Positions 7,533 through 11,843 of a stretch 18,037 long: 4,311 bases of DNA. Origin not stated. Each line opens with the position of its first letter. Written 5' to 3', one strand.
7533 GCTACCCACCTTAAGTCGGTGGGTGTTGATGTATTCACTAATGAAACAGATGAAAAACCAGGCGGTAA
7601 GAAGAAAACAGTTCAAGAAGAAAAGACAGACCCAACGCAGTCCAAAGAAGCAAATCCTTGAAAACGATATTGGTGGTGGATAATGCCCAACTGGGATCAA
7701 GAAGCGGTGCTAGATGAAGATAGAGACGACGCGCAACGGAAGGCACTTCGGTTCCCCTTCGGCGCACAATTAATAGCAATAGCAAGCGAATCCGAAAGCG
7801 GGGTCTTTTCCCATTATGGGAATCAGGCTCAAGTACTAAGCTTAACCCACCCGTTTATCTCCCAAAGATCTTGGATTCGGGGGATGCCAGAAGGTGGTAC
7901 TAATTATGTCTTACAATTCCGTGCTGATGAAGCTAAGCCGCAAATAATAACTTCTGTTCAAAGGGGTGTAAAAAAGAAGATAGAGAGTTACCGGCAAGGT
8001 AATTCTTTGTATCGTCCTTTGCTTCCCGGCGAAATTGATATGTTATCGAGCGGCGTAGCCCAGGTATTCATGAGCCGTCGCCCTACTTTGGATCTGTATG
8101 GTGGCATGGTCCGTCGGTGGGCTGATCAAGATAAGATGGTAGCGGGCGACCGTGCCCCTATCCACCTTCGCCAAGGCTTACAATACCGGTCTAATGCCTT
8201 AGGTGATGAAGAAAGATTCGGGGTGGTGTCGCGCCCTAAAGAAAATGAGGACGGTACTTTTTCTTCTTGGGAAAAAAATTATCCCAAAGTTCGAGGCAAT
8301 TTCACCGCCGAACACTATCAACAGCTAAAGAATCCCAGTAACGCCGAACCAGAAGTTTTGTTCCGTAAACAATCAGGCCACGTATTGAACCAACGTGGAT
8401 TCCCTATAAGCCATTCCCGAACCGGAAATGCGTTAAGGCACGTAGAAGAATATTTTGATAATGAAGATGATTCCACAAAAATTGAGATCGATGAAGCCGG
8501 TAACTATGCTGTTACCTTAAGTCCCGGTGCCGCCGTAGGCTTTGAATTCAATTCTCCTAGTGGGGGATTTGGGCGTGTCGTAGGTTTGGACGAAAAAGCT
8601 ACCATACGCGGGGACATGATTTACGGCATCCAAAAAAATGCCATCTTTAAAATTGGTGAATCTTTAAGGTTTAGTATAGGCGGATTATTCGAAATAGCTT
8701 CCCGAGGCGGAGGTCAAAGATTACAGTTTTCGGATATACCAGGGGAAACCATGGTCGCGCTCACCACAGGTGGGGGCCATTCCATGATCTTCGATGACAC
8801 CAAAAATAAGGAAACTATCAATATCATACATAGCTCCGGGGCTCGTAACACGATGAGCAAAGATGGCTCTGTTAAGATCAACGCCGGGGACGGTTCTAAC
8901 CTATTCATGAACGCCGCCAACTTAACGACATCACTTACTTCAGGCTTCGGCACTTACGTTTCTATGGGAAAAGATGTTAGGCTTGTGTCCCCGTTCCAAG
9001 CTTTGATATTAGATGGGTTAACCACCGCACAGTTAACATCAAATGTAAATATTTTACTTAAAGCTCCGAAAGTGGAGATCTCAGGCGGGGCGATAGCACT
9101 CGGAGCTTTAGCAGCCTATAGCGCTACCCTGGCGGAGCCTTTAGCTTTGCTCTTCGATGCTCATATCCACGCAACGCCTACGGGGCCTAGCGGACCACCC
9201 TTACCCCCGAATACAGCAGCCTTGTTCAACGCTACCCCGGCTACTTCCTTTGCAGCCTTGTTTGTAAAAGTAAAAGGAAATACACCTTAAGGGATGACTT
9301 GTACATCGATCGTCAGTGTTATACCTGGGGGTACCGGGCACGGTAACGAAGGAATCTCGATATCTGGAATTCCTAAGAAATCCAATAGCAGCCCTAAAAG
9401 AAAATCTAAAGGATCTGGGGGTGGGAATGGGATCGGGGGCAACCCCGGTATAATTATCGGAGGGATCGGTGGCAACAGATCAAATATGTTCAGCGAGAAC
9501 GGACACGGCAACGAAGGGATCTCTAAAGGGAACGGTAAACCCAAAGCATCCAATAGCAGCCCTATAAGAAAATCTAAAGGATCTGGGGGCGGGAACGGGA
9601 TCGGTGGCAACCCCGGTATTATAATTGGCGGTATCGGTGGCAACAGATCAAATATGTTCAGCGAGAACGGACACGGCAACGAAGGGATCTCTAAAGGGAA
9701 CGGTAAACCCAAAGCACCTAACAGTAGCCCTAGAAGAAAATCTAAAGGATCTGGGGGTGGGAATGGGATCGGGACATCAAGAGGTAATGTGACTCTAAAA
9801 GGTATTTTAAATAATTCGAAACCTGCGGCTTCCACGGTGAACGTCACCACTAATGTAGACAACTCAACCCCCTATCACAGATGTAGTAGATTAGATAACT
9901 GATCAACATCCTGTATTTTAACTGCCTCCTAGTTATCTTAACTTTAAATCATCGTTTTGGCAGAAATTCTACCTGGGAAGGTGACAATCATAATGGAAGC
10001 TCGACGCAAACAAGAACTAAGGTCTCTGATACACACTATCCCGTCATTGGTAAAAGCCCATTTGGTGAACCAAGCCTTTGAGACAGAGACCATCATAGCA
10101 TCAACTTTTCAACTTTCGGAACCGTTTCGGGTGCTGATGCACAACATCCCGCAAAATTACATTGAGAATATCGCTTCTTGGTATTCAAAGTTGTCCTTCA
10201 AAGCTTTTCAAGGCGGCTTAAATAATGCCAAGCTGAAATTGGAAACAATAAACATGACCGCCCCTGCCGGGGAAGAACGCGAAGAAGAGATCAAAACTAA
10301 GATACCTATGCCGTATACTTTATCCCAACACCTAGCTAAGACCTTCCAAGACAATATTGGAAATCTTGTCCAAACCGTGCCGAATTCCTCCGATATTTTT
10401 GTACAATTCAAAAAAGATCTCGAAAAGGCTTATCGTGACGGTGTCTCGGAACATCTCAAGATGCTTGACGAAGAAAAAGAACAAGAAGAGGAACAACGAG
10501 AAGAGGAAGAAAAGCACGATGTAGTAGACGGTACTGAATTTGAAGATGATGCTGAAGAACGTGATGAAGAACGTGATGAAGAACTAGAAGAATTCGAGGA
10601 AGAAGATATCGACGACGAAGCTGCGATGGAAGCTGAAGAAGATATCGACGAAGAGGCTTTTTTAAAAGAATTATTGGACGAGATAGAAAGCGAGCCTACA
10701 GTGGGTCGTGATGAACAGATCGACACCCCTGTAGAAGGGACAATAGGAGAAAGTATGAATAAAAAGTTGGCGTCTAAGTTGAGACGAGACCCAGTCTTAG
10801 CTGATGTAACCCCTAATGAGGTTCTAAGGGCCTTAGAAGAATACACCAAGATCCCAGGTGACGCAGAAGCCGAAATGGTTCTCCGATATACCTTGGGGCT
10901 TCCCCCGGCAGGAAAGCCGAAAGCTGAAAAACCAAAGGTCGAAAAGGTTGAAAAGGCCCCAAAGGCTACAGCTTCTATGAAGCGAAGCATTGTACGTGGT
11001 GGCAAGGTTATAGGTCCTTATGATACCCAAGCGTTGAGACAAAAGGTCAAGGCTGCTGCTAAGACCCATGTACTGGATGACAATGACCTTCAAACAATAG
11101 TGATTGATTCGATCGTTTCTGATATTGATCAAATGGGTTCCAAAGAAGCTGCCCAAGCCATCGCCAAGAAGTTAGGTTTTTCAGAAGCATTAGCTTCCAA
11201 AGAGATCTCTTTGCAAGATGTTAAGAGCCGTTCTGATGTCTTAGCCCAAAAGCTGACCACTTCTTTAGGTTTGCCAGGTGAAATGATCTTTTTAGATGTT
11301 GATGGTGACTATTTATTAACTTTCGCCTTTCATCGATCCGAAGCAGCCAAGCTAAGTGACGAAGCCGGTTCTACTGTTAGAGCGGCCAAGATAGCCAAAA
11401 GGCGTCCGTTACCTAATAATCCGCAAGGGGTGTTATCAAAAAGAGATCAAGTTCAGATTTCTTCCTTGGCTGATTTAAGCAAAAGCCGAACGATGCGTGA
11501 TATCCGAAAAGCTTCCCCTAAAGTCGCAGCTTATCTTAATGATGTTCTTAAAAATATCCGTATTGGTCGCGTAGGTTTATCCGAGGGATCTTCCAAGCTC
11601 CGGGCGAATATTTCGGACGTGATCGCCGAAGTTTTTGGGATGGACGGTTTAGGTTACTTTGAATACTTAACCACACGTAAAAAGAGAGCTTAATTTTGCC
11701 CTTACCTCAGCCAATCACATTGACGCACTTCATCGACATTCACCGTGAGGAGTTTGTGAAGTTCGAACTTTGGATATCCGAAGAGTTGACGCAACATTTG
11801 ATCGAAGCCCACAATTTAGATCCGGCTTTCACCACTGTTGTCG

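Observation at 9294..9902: In-frame 165/168-nt tandem repeat gene immediately after the spike, open on both strands with shared wobble positions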

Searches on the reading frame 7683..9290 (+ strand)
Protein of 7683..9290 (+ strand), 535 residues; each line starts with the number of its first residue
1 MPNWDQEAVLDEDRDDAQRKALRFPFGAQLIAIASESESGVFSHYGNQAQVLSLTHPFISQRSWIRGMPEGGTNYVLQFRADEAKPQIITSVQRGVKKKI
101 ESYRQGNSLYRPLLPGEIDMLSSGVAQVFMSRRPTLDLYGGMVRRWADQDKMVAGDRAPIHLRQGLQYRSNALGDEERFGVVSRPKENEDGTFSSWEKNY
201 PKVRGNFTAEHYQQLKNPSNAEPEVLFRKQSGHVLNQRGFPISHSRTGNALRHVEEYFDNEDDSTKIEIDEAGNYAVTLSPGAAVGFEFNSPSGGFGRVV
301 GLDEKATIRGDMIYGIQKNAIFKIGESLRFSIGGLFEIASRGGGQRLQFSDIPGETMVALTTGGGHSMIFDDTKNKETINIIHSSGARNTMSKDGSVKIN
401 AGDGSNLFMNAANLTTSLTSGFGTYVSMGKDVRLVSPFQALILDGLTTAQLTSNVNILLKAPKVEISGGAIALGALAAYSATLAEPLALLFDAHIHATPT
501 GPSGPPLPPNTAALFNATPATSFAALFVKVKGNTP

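Call 7: search_protein_families(library=phrogs, proteins=[window:7683-9290:+], max_evalue=0.01)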
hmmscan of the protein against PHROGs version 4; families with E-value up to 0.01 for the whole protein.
window:7683-9290:+ (535 aa): 1 family
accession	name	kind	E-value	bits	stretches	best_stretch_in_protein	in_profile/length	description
phrog_430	-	tail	0.0003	20.3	1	361-397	341-377/868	baseplate hub subunit and tail lysozyme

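Call 8: search_protein_families(library=pfam, proteins=[window:7683-9290:+], max_evalue=0.01)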
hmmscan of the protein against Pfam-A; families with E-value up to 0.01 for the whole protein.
window:7683-9290:+ (535 aa): 0 families

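Call 10: find_related_loci(query=window:7683-9290:+, collection=viral_contigs, flank=6000)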
Query window:7683-9290:+ (535 aa) in viral_contigs; peptide patterns used: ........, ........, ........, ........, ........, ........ (x = any residue, [..] = any of these).
9 stretches matched a pattern; 6 encode a relative of the query (tblastn E <= 1e-3); 6 distinct loci.
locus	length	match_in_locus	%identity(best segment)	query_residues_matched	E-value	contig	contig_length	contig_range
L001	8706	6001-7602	46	1-533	1e-159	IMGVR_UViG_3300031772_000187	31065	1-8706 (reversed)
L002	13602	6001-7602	46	1-533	1e-159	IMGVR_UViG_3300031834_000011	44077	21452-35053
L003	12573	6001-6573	37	343-533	1e-25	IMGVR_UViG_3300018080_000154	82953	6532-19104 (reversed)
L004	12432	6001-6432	37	391-533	1e-24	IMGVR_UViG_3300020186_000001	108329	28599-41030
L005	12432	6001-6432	37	391-533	1e-24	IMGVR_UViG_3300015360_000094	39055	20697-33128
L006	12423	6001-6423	30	384-517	6e-9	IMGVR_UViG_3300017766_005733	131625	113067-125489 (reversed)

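Call 47: search_solved_structures(query=window:7683-9290:+, max_evalue=1)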
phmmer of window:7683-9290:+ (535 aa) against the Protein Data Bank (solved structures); distinct sequences matched with E-value up to 1: 4.
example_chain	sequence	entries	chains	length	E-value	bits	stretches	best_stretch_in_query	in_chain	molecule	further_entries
2wdz_A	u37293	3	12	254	0.49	12.4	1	457-525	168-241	SHORT-CHAIN DEHYDROGENASE/REDUCTASE | GALACTITOL DEHYDROGENASE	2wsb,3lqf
2pqn_B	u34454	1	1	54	0.5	12.4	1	391-429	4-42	Mitochondrial division protein 1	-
1wth_A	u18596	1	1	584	0.62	12.1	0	360-462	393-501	Tail-associated lysozyme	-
2z6b_A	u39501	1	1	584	0.62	12.1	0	360-462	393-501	Tail-associated lysozyme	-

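Call 51: search_protein_families(library=pfam, proteins=[L004:3659-5386:+, L004:5383-6438:+, L004:6438-6995:+, L004:6996-7454:+, L004:7470-9320:+, L003:7797-8162:+, L003:8166-10685:+, L002:8456-9805:+, L002:3943-5991:+], max_evalue=0.01)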
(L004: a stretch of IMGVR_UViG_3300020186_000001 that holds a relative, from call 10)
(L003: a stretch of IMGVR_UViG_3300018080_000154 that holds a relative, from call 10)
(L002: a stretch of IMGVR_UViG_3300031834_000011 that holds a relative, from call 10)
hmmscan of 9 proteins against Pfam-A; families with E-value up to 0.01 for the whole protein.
L004:3659-5386:+ (575 aa): 0 families

L004:5383-6438:+ (351 aa): 1 family
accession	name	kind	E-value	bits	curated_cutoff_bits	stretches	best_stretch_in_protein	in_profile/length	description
PF14889.11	PBP-Tp47_a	-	0.0051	16.8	25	0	212-259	68-115/164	Penicillin-binding protein Tp47 domain a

L004:6438-6995:+ (185 aa): 0 families

L004:6996-7454:+ (152 aa): 0 families

L004:7470-9320:+ (616 aa): 1 family
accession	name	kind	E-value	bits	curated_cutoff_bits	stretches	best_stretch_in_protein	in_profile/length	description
PF23980.1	Phage_tail_tube_init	-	1.5e-13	51.4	27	1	85-230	24-155/258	Putative phage tail tube initiator protein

L003:7797-8162:+ (121 aa): 0 families

L003:8166-10685:+ (839 aa): 0 families

L002:8456-9805:+ (449 aa): 0 families

L002:3943-5991:+ (682 aa): 0 families

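Call 70: search_dna_similar(query=window:7683-9287:+, collection=phages, mode=protein, max_rows=15, max_evalue=0.001)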
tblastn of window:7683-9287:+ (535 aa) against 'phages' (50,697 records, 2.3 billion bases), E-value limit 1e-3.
No match.

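Call 71: search_dna_similar(query=L004:6996-7451:+, collection=phages, mode=protein, max_rows=15, max_evalue=0.01)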
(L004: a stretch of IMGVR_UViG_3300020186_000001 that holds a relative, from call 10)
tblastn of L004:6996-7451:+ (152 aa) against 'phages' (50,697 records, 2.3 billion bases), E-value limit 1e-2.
No match.

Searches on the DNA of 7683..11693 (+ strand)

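Call 9: search_dna_similar(query=window:7683-11693:+, collection=phages, mode=distant)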
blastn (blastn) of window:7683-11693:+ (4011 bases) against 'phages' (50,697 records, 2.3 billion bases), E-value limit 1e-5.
No match.
